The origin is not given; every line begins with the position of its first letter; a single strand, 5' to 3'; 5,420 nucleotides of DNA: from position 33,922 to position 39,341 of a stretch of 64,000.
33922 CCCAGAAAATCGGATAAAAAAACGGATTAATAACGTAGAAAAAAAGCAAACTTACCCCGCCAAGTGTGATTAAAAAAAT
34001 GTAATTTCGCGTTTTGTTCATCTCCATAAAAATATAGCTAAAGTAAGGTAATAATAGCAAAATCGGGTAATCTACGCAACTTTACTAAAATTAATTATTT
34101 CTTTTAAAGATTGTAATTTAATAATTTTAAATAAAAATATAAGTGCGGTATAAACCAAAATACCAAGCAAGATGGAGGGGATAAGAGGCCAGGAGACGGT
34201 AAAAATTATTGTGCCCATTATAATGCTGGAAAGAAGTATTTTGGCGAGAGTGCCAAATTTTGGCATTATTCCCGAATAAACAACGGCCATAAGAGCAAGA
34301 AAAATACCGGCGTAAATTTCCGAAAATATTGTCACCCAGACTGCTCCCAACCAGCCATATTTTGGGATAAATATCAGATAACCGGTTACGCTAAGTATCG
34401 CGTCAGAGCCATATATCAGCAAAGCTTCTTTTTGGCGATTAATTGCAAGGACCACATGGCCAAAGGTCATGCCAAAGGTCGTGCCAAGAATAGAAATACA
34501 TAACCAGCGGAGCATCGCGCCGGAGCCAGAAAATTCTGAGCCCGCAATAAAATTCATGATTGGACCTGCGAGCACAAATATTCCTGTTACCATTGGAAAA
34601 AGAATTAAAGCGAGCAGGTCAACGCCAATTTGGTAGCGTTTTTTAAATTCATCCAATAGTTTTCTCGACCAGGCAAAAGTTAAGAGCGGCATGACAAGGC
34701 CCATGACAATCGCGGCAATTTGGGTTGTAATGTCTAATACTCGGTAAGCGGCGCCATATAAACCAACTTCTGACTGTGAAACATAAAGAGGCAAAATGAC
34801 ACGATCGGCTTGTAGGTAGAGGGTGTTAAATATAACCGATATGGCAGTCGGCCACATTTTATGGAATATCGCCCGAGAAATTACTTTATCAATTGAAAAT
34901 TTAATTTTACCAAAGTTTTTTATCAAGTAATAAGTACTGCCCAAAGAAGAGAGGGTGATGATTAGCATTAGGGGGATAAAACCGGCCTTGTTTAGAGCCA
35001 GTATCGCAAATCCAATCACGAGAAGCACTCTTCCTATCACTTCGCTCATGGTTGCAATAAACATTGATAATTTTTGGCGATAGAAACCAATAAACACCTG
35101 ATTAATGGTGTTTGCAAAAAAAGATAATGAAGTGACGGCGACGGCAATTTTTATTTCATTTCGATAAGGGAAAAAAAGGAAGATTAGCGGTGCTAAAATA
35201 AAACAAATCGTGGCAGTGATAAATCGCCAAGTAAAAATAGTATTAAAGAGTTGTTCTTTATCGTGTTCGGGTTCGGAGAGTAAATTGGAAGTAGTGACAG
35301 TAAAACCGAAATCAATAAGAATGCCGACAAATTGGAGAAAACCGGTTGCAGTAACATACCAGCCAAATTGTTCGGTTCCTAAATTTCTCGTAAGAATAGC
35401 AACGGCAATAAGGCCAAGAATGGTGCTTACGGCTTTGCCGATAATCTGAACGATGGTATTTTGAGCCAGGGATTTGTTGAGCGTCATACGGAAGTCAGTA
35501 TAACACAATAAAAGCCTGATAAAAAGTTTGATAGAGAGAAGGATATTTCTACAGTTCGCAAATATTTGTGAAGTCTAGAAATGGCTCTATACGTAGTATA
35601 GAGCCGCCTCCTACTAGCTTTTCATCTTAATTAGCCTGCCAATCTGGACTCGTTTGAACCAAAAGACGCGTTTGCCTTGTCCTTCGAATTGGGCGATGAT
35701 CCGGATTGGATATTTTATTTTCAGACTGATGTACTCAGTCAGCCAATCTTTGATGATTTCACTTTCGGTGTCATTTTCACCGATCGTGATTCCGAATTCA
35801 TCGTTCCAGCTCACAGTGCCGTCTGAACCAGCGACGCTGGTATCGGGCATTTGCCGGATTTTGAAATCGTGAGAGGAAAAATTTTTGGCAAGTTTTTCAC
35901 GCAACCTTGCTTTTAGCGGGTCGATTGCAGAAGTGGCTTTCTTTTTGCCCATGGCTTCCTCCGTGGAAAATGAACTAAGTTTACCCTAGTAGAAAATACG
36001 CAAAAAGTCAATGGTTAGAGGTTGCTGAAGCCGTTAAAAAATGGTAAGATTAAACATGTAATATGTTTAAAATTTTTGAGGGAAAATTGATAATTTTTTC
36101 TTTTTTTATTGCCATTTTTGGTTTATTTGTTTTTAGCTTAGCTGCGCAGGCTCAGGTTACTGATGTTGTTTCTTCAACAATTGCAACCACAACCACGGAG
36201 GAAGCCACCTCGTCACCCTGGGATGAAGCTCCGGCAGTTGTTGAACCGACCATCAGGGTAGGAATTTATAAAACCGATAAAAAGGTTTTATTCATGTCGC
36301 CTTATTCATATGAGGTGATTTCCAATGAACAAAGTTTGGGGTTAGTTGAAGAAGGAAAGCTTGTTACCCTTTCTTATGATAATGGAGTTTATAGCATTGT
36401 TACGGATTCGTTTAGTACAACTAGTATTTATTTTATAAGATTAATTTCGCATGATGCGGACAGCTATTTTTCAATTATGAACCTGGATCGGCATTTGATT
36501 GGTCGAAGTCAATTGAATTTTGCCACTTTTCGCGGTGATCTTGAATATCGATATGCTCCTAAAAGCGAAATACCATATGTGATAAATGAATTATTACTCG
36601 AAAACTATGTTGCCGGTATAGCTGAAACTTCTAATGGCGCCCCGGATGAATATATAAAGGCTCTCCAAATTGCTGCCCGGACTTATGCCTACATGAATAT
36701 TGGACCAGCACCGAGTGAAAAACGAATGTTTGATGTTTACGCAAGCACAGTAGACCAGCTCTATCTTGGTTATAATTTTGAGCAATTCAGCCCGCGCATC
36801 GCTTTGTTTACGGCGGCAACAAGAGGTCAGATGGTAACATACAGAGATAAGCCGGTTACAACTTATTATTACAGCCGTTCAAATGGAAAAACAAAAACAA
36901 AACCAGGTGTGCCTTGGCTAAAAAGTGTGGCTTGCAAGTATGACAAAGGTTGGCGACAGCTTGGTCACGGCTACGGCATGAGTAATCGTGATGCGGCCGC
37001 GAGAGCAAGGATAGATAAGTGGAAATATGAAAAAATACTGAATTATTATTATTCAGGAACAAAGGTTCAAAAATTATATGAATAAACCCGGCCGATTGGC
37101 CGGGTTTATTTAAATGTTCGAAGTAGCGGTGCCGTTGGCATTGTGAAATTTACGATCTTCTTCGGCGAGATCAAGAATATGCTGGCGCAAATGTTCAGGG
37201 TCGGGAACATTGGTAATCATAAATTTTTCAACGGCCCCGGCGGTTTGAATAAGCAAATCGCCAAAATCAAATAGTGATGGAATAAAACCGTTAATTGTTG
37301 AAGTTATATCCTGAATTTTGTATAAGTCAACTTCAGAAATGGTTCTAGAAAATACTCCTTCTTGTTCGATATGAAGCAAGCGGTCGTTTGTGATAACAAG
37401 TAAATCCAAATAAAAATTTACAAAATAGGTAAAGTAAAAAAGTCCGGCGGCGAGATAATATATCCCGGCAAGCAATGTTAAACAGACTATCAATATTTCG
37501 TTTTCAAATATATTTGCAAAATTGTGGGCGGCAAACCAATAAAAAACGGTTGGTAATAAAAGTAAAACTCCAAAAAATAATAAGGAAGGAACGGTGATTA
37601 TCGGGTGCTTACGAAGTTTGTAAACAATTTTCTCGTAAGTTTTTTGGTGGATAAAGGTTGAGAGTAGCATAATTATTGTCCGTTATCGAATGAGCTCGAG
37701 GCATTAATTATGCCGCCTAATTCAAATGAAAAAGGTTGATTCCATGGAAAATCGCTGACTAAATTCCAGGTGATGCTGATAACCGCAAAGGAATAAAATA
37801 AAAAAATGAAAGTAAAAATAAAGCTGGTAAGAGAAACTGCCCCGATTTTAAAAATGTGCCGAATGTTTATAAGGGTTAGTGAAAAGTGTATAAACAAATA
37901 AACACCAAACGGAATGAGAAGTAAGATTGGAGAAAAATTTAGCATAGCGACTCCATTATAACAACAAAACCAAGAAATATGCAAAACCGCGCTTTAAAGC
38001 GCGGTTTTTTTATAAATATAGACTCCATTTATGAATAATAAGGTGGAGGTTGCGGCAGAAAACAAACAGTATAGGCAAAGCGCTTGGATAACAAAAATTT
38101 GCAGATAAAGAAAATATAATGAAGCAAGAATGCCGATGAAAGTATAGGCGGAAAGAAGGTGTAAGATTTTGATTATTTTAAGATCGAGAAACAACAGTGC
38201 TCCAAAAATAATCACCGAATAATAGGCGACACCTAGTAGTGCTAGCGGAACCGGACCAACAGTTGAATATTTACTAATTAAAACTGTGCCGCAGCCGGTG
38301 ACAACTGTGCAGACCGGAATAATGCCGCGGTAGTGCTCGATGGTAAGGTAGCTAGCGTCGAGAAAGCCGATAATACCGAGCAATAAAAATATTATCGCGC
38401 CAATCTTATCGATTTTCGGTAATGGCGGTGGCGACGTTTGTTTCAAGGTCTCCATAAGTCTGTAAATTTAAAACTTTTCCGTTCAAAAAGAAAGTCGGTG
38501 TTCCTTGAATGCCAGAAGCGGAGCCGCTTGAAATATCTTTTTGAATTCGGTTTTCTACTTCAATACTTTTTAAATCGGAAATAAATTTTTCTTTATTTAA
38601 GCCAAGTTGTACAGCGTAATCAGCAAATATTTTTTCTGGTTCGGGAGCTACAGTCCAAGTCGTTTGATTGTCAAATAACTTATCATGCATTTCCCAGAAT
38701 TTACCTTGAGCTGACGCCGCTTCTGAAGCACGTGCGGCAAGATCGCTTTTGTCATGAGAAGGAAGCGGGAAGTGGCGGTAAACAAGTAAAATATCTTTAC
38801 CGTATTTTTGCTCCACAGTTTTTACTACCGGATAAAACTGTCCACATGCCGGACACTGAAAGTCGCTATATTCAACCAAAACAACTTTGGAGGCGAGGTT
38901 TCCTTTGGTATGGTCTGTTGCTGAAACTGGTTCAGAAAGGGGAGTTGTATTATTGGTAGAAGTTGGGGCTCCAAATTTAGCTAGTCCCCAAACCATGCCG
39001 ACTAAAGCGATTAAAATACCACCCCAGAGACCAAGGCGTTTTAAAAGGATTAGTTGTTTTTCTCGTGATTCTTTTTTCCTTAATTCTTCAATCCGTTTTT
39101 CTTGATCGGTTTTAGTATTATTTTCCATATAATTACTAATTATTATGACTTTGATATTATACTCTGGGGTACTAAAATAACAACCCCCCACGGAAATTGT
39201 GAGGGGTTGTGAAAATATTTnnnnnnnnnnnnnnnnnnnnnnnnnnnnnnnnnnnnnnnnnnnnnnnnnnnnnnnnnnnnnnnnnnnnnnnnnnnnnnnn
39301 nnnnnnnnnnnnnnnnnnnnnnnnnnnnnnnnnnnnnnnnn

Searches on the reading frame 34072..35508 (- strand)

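Call 56: search_protein_families(library=pfam, proteins=[window:34072-35508:-], max_evalue=0.00001)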
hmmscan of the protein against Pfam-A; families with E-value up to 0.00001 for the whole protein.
window:34072-35508:- (478 aa): 2 families
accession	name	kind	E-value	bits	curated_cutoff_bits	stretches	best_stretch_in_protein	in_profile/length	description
PF01943.22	Polysacc_synt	-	1.5e-24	87.3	28.2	1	14-276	1-270/274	Polysaccharide biosynthesis protein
PF13440.11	Polysacc_synt_3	-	1.1e-21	77.7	23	1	38-327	1-289/293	Polysaccharide biosynthesis protein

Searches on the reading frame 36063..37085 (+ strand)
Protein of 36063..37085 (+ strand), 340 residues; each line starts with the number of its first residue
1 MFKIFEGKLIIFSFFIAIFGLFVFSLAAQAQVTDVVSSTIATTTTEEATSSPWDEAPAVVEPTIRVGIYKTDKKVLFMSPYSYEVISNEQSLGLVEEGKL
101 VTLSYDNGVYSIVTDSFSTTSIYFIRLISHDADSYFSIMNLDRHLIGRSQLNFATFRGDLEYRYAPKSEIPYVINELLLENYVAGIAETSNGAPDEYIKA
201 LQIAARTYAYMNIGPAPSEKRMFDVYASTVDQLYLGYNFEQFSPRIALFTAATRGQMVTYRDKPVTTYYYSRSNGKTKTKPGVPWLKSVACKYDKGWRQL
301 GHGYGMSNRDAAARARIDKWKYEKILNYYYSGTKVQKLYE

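Call 56: search_protein_families(library=pfam, proteins=[window:36063-37085:+], max_evalue=0.00001)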
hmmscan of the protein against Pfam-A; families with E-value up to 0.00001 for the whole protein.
window:36063-37085:+ (340 aa): 1 family
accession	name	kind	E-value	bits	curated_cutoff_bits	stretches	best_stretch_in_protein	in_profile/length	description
PF08486.15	SpoIID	-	3e-12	47.4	23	1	173-260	7-97/97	Stage II sporulation protein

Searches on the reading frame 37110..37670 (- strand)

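Call 56: search_protein_families(library=pfam, proteins=[window:37110-37670:-], max_evalue=0.00001)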
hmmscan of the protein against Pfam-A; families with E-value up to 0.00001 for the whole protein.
window:37110-37670:- (186 aa): 1 family
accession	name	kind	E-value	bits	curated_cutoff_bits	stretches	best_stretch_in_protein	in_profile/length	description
PF03703.20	bPH_2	-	9.9e-09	35.8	22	1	92-165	7-78/78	Bacterial PH domain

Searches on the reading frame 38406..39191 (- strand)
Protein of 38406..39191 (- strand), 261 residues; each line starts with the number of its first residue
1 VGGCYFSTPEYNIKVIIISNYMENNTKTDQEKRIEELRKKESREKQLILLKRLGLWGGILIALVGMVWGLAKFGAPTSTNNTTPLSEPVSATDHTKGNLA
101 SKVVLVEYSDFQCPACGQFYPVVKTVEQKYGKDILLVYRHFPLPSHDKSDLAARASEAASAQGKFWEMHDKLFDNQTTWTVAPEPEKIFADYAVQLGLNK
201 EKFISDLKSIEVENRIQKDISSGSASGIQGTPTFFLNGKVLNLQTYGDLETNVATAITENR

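Call 56: search_protein_families(library=pfam, proteins=[window:38406-39191:-], max_evalue=0.00001)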
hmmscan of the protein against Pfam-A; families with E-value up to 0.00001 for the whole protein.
window:38406-39191:- (261 aa): 2 families
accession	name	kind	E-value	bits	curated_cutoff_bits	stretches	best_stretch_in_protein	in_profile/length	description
PF13462.12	Thioredoxin_4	-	3.5e-24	86.3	23.2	1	91-250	3-160/165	Thioredoxin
PF01323.26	DSBA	-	1.4e-18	67.9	25.6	1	105-241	2-177/191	DSBA-like thioredoxin domain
